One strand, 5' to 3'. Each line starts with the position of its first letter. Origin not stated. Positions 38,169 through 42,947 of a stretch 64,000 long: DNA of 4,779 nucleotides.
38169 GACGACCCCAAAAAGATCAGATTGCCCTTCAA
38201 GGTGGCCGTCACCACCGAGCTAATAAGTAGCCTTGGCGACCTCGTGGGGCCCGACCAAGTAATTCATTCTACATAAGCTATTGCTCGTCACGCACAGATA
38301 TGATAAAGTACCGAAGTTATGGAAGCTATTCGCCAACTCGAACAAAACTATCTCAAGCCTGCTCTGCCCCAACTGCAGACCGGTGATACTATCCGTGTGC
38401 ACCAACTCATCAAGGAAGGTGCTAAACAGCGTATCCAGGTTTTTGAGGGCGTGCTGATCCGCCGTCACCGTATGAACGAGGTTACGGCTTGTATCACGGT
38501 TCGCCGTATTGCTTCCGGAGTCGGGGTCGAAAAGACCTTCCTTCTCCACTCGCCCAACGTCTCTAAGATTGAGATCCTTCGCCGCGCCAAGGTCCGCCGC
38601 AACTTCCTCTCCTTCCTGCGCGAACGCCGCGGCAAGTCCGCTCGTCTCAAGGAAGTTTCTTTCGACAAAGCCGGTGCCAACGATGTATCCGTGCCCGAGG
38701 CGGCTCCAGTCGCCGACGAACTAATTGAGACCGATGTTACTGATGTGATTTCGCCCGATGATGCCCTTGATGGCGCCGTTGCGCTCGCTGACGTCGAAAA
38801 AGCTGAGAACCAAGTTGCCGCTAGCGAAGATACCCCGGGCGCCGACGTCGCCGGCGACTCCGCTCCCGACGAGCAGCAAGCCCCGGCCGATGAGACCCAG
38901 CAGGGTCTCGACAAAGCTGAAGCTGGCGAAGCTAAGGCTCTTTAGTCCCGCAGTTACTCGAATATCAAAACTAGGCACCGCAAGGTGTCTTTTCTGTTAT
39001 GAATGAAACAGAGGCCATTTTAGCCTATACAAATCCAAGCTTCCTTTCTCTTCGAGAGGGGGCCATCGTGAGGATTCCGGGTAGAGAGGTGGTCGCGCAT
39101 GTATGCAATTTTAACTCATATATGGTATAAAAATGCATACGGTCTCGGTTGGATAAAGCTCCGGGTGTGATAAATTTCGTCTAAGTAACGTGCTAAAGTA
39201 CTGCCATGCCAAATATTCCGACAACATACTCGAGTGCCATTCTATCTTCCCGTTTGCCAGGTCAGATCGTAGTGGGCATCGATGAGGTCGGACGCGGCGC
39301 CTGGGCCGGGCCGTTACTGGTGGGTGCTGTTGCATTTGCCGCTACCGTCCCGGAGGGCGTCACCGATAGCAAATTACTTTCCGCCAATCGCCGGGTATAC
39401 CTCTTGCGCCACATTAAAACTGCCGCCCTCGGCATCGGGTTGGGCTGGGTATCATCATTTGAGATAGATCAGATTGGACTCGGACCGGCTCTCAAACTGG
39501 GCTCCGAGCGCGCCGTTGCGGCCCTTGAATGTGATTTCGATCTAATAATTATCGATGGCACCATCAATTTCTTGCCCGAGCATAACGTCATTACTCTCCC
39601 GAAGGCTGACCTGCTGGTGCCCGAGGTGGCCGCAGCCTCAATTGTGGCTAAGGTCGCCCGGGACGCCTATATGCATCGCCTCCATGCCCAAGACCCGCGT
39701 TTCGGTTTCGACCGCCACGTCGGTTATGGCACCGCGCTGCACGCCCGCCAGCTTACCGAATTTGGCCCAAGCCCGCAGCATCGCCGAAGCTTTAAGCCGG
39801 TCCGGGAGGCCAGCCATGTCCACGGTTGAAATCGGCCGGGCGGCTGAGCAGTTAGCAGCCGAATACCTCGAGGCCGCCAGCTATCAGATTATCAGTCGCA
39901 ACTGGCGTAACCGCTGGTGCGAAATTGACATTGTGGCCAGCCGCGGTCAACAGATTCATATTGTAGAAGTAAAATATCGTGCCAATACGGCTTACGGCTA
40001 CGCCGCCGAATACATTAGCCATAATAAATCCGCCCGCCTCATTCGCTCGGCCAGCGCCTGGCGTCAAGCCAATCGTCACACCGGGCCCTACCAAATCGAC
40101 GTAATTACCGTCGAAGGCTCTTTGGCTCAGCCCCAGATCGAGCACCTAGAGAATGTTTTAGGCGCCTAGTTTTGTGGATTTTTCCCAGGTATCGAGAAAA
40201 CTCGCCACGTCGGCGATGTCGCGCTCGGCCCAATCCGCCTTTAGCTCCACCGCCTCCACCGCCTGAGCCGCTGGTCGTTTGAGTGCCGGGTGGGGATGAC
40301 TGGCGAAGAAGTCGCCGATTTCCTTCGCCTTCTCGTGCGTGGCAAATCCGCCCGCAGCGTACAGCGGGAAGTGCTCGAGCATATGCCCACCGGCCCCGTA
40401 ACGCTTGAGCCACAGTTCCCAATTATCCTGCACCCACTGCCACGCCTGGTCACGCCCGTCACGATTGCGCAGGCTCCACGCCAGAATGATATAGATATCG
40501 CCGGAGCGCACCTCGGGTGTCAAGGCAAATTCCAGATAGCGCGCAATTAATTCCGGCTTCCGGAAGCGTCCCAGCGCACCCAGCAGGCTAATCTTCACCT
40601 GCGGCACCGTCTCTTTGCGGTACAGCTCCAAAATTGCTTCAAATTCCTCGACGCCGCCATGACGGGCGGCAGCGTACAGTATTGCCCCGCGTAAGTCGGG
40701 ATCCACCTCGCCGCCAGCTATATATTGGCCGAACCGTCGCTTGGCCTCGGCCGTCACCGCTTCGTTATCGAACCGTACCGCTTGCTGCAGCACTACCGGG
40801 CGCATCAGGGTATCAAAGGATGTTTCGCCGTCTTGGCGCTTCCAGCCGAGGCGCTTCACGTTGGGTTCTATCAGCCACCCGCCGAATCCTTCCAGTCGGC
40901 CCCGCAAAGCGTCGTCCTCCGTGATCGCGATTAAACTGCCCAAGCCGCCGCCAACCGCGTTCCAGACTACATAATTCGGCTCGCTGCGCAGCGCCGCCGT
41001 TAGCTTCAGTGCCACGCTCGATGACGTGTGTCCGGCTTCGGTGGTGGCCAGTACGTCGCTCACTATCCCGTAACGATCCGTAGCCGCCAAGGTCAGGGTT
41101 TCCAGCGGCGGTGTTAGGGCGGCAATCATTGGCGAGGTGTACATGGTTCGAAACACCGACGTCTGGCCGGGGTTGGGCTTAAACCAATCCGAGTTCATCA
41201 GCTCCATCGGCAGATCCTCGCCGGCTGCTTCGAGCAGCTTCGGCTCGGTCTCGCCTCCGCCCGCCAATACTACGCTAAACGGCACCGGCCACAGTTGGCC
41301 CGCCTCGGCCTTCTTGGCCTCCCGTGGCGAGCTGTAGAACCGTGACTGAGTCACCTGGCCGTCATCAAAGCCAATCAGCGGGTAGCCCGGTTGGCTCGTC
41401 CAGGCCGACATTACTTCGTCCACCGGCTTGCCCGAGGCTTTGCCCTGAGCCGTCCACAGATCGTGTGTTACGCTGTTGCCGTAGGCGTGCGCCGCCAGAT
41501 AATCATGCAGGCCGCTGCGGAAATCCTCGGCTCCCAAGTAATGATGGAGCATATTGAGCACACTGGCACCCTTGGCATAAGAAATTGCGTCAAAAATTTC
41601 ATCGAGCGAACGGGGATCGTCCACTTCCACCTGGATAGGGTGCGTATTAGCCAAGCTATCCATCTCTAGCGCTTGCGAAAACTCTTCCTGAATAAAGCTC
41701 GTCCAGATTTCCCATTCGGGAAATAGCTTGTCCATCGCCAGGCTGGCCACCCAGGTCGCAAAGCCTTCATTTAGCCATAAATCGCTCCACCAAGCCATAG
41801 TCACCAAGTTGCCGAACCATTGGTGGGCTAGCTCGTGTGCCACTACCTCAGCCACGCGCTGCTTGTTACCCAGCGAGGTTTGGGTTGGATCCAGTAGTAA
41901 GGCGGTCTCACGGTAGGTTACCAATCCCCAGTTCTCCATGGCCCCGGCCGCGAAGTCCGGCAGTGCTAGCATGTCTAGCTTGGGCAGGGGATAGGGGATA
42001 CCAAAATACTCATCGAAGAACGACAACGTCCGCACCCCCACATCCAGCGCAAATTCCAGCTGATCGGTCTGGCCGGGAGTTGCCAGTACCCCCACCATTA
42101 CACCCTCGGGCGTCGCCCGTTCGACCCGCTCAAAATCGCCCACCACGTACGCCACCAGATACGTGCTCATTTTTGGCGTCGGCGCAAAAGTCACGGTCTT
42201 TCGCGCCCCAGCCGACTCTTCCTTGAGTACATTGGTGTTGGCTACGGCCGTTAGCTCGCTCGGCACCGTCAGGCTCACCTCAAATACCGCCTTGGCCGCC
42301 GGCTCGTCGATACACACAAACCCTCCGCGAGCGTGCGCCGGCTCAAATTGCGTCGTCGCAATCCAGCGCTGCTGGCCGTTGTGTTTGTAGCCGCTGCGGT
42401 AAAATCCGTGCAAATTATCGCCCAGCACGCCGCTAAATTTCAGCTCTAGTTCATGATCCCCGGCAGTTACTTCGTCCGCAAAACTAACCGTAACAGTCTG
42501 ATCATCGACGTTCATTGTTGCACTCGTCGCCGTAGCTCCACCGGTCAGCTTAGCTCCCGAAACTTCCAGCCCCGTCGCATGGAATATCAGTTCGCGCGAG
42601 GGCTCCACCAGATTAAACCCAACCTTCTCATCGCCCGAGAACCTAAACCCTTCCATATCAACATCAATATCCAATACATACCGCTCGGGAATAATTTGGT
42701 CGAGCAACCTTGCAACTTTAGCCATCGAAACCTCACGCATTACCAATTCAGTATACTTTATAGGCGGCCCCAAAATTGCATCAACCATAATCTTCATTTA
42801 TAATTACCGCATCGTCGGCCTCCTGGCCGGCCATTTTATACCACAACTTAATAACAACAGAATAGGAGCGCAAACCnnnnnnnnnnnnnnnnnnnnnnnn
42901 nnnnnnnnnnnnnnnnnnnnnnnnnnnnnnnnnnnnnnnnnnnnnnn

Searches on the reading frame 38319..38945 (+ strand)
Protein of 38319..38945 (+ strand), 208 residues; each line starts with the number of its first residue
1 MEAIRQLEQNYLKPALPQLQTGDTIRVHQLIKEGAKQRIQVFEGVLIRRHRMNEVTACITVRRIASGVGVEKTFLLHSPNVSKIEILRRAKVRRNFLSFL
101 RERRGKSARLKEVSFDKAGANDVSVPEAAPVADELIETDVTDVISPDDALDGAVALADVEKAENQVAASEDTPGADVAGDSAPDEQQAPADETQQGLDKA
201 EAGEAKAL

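Call 7: search_protein_families(library=pfam, proteins=[window:38319-38945:+])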
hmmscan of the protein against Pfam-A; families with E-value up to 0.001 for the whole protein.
window:38319-38945:+ (208 aa): 1 family
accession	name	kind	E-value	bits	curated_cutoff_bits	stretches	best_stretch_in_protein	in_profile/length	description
PF01245.26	Ribosomal_L19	-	2e-37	128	22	1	3-112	2-110/111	Ribosomal protein L19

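Call 8: search_protein_families(library=ncbifam, proteins=[window:38319-38945:+])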
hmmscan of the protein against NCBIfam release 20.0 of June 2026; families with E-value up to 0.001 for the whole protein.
window:38319-38945:+ (208 aa): 1 family
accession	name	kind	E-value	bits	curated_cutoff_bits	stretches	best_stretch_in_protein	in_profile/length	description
TIGR01024.1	rplS_bact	equivalog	3.4e-36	123.8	90.7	1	2-113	2-113/114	50S ribosomal protein L19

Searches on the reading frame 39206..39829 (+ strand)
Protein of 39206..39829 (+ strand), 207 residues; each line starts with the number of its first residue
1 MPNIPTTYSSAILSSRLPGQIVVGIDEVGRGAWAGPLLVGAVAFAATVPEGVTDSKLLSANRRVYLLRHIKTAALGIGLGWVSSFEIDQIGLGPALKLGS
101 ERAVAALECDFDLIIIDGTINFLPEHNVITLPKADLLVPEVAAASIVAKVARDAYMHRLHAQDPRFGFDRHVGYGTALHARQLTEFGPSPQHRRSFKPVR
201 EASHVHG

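Call 7: search_protein_families(library=pfam, proteins=[window:39206-39829:+])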
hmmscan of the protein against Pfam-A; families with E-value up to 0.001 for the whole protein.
window:39206-39829:+ (207 aa): 1 family
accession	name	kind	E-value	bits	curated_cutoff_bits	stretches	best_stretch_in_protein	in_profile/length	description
PF01351.25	RNase_HII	-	7.8e-31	108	25.8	1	23-198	1-198/199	Ribonuclease HII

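Call 8: search_protein_families(library=ncbifam, proteins=[window:39206-39829:+])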
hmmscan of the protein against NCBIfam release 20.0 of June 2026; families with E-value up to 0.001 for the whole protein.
window:39206-39829:+ (207 aa): 10 families
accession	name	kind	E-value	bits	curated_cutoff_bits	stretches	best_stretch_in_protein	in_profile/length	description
NF000595.1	PRK00015.1-3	equivalog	2.5e-56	190.7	167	1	20-201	2-186/188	ribonuclease HII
NF010538.0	PRK13926.1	equivalog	6.7e-48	163.7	285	1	20-201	22-203/213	ribonuclease HII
NF000596.1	PRK00015.1-4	equivalog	1.5e-46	158.6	251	1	22-202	2-183/186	ribonuclease HII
NF000594.1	PRK00015.1-1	equivalog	2.4e-45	155.2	243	1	20-201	69-250/251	ribonuclease HII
NF010537.0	PRK13925.1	equivalog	1.2e-44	152.4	252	1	20-200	10-196/200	ribonuclease HII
NF000598.1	PRK00015.2-2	equivalog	2.6e-37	128.5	273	1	20-198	20-202/203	ribonuclease HII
NF000600.1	PRK00015.2-4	equivalog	5.8e-33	114.3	364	1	21-200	29-211/212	ribonuclease HII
NF011119.0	PRK14550.1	equivalog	4.4e-26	92.2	350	1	22-197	2-186/204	ribonuclease HII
TIGR00729.1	TIGR00729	equivalog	4e-17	63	123.3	1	22-167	1-168/207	ribonuclease HII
TIGR00716.1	rnhC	equivalog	0.00059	19.3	161.2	0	21-71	82-137/284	ribonuclease HIII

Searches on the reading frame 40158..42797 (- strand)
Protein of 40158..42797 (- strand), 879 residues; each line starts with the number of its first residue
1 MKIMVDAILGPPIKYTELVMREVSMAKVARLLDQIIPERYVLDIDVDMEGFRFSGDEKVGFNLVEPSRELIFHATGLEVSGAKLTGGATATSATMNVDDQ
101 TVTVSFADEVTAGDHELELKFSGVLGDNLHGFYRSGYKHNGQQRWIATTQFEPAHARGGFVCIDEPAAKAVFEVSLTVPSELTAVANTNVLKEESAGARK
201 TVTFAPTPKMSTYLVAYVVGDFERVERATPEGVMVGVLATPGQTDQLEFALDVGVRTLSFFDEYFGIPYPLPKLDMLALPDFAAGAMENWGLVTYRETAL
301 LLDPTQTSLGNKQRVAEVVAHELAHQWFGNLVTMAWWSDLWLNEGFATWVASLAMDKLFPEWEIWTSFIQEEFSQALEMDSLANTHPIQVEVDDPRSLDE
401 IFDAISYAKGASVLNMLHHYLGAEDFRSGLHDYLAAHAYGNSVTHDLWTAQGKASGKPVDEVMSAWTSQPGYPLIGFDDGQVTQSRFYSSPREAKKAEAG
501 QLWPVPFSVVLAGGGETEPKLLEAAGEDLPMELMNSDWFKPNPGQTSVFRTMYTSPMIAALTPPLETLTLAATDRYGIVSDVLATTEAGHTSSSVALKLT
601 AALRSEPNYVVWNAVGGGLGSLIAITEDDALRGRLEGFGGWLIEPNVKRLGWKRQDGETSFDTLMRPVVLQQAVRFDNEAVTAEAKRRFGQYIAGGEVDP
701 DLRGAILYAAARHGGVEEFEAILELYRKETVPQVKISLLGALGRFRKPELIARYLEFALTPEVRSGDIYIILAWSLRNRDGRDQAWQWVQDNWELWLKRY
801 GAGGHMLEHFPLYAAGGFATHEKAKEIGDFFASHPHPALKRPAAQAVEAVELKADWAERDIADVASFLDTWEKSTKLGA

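Call 7: search_protein_families(library=pfam, proteins=[window:40158-42797:-])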
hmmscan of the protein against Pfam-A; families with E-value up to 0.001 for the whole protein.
window:40158-42797:- (879 aa): 3 families
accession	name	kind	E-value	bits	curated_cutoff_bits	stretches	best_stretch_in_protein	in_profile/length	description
PF01433.26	Peptidase_M1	-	5.5e-89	297.9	27.7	1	249-466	1-218/218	Peptidase family M1 domain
PF11838.14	ERAP1_C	-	4e-79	266.8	38.2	1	538-851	1-317/318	ERAP1-like C-terminal domain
PF17900.6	Peptidase_M1_N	-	1.8e-42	146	25.8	1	37-214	2-186/186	Peptidase M1 N-terminal domain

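Call 8: search_protein_families(library=ncbifam, proteins=[window:40158-42797:-])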
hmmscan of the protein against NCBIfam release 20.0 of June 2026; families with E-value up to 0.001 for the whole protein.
window:40158-42797:- (879 aa): 3 families
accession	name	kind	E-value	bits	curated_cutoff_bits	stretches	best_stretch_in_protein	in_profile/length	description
TIGR02412.1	pepN_strep_liv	equivalog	9.7e-93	312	591.2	1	38-475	17-447/832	aminopeptidase N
TIGR02414.1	pepN_proteo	equivalog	6.1e-38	130.6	718.2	1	62-479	34-446/868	aminopeptidase N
TIGR02411.1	leuko_A4_hydro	equivalog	4.3e-28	98.4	761.7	1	43-444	19-409/600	leukotriene-A(4) hydrolase/aminopeptidase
